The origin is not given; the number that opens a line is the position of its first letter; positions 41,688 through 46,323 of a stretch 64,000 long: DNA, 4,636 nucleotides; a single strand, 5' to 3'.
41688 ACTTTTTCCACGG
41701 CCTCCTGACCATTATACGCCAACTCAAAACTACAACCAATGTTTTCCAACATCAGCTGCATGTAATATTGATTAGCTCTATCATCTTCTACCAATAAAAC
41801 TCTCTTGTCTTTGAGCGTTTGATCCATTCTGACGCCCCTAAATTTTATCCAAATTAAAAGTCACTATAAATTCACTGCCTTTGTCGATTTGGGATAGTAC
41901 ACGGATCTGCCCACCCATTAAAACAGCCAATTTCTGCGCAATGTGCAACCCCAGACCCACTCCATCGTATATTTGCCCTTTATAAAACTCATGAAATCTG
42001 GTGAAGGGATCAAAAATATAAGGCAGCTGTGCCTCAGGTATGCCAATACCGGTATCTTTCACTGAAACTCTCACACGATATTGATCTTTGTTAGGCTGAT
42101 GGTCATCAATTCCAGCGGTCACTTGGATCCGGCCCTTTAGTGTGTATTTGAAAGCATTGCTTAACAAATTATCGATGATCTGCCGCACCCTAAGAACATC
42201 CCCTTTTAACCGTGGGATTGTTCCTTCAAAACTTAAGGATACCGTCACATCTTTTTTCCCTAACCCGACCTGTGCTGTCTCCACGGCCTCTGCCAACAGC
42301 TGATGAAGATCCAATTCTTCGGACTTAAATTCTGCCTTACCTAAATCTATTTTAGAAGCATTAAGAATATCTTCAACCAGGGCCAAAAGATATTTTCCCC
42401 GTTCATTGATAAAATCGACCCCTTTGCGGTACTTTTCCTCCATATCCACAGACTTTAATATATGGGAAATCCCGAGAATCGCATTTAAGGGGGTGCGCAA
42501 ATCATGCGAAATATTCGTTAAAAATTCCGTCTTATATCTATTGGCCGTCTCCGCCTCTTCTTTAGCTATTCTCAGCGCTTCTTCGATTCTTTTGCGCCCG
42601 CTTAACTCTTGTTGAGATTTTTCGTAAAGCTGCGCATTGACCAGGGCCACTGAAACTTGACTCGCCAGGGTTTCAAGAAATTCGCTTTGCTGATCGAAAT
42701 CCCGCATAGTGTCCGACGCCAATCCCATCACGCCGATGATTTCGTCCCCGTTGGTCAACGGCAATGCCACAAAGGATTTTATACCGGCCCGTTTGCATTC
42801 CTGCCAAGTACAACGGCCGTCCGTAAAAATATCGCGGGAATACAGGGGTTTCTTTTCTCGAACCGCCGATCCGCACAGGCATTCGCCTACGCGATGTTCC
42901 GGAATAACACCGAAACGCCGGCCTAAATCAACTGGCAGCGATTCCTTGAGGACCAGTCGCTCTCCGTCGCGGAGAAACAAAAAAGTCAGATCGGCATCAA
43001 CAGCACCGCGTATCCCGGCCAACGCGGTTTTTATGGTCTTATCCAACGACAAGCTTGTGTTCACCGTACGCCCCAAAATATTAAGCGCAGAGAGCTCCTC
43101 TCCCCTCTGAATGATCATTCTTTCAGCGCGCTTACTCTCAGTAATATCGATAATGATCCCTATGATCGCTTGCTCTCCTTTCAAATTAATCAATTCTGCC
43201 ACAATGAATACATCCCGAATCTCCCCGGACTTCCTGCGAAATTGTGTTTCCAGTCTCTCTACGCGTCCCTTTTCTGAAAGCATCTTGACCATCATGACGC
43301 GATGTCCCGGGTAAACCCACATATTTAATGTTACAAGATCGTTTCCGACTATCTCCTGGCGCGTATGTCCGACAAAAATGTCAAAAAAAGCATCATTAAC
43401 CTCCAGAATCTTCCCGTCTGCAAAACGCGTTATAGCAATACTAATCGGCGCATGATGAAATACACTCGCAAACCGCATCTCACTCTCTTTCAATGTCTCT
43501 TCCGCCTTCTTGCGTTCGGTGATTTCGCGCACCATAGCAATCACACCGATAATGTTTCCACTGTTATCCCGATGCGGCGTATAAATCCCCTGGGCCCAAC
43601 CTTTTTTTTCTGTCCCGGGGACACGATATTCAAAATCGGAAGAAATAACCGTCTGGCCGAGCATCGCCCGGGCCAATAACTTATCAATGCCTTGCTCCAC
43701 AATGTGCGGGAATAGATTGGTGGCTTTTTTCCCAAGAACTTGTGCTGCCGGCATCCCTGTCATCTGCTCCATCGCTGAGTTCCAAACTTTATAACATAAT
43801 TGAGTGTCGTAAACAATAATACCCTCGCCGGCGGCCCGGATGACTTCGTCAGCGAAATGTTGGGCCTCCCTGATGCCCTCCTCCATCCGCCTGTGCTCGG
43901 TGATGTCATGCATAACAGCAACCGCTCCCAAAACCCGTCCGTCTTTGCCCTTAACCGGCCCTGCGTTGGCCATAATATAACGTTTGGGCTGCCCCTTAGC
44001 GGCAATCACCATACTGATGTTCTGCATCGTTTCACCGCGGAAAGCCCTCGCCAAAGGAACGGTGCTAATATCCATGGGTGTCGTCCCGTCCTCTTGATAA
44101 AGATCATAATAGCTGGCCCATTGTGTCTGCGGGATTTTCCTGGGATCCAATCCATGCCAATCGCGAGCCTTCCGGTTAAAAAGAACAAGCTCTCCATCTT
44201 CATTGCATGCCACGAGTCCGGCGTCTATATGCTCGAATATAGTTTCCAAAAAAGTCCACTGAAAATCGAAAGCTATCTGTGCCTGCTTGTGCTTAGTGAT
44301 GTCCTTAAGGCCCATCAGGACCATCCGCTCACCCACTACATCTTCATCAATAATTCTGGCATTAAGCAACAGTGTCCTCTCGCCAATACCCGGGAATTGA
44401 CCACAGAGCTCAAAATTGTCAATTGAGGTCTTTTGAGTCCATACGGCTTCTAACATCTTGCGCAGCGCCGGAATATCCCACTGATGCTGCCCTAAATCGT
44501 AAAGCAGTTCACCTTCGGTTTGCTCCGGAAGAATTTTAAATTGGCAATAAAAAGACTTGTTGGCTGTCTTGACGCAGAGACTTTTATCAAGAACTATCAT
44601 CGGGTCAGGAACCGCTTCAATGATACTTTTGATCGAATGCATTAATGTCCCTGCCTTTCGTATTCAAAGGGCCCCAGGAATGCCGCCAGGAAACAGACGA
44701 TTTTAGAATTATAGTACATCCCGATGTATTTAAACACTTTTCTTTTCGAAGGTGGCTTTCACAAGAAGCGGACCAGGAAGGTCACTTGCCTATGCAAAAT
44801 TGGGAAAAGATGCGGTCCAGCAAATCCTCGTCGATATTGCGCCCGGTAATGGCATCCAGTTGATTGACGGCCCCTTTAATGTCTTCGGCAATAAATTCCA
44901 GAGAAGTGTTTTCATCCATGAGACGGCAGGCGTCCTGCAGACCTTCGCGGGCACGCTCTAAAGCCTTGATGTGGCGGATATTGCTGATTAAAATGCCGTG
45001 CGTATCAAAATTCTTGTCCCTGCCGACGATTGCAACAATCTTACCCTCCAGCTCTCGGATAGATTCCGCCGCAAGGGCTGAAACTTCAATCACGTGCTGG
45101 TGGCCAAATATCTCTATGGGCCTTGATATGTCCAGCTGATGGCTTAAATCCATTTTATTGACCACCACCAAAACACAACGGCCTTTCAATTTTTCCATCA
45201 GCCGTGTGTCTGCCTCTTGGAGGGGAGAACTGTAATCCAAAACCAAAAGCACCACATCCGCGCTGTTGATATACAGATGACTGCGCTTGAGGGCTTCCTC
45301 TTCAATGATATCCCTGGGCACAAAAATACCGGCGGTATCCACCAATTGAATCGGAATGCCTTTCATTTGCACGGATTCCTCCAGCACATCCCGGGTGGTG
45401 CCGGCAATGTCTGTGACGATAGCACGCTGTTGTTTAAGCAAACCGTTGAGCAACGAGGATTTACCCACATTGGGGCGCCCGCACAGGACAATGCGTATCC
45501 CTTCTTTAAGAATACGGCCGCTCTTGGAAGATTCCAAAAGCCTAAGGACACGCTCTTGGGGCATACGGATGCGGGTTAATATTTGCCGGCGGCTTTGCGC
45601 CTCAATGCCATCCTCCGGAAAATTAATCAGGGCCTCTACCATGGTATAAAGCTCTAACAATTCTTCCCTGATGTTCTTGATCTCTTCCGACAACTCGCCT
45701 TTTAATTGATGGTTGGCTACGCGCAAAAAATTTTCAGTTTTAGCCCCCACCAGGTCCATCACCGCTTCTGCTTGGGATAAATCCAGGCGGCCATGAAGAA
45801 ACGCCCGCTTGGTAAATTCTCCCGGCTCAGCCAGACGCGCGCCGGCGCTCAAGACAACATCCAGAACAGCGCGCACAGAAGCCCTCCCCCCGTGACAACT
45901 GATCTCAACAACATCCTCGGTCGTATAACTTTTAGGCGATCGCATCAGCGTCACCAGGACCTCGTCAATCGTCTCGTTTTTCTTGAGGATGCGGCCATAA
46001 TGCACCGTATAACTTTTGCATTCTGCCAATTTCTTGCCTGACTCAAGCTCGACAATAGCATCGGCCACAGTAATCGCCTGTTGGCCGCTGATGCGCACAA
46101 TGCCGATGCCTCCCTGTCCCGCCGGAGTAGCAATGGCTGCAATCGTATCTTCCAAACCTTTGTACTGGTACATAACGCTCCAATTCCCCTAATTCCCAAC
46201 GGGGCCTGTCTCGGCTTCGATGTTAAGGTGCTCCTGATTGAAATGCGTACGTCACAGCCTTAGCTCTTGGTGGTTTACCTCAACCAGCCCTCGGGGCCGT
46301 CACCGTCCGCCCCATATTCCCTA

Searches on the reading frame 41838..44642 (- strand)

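Call 10: search_protein_families(library=ncbifam, proteins=[window:41838-44642:-])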
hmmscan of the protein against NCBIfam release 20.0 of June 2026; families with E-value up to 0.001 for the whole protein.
window:41838-44642:- (934 aa): 85 families (the best 25 are shown)
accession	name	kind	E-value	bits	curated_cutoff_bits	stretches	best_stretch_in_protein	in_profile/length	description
NF046044.1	PnpS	equivalog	1e-65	222.3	400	2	696-929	162-389/390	two-component system histidine kinase PnpS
TIGR02956.1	TMAO_torS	equivalog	1.6e-58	198.7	676.5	1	691-932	451-683/967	TMAO reductase system sensor histidine kinase/response regulator TorS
NF041947.1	LuxQ_Vibrio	equivalog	2.7e-56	191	1200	1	690-932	458-697/843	quorum-sensing autoinducer 2 sensor kinase/phosphatase LuxQ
NF008302.0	PRK11091.1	equivalog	6.9e-56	189.9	838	2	693-932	272-506/779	aerobic respiration two-component sensor histidine kinase ArcB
NF047874.1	MASE3_PAS_HK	subfamily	5.5e-55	187.3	560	2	663-931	358-625/655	MASE3 domain-containing sensor histidine kinase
NF008318.0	PRK11107.1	equivalog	2.9e-53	181.2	890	1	690-932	279-519/920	two-component sensor histidine kinase BarA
NF008468.0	PRK11360.1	equivalog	9.3e-53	179.5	646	3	706-932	398-609/616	two-component system sensor histidine kinase AtoS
NF011874.0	PRK15347.1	equivalog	3.9e-50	170.8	852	1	625-932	321-615/921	two component system sensor kinase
NF033092.0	HK_WalK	equivalog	1e-49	169.6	725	2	696-929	364-592/594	cell wall metabolism sensor histidine kinase WalK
NF041831.1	NO_HK_NahK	exception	2e-46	158.4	1500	2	670-931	460-711/854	hybrid sensor histidine kinase/response regulator NahK/ErcS'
NF038297.2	hybrid_HK_HrmK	equivalog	2.6e-45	155.2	725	1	649-932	187-458/607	hybrid histidine kinase/response regulator HrmK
TIGR00229.1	sensory_box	domain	3.3e-44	150.1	22.9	3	385-509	1-125/126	PAS domain S-box protein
TIGR02966.1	phoR_proteo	equivalog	3.6e-43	147.9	334.2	1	654-929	59-333/333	phosphate regulon sensor histidine kinase PhoR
NF045901.1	HisKinLetSLeg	equivalog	1e-42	146.2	1650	1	676-934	267-521/906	two-component system sensor histidine kinase LetS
NF008543.0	PRK11466.1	equivalog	1.1e-42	146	982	1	648-929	387-660/914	TMAO reductase system sensor histidine kinase/response regulator TorS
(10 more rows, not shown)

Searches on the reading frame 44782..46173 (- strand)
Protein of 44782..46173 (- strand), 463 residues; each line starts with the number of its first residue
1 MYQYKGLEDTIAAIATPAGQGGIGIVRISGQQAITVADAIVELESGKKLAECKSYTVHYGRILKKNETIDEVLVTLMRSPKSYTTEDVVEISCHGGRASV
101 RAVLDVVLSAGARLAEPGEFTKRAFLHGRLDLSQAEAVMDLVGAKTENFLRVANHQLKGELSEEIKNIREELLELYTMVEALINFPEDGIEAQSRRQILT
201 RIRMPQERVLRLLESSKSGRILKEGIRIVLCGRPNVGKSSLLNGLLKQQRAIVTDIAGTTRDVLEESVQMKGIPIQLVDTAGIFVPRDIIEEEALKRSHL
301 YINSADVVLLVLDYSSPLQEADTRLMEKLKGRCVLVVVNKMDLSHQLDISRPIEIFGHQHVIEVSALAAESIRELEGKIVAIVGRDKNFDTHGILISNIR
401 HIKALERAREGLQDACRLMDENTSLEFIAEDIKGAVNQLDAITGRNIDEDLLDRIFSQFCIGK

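Call 79: search_protein_families(library=pfam, max_evalue=1e-8, proteins=[window:44782-46173:-])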
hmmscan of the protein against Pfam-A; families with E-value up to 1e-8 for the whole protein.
window:44782-46173:- (463 aa): 5 families
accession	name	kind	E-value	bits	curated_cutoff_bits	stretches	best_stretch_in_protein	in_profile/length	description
PF12631.12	MnmE_helical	-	8.2e-56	189.9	40.1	1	132-460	1-211/211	MnmE helical domain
PF10396.14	TrmE_N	-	7.9e-44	149.1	29.8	1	10-129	1-117/117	GTP-binding protein TrmE N-terminus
PF01926.29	MMR_HSR1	-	8.5e-27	94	21.9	1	227-340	1-113/113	50S ribosome-binding GTPase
PF02421.24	FeoB_N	-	1.9e-14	53.9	27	1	227-376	2-153/156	Ferrous iron transport protein B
PF04548.22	AIG1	-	8.3e-09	35.5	27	0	227-330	2-108/212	AIG1 family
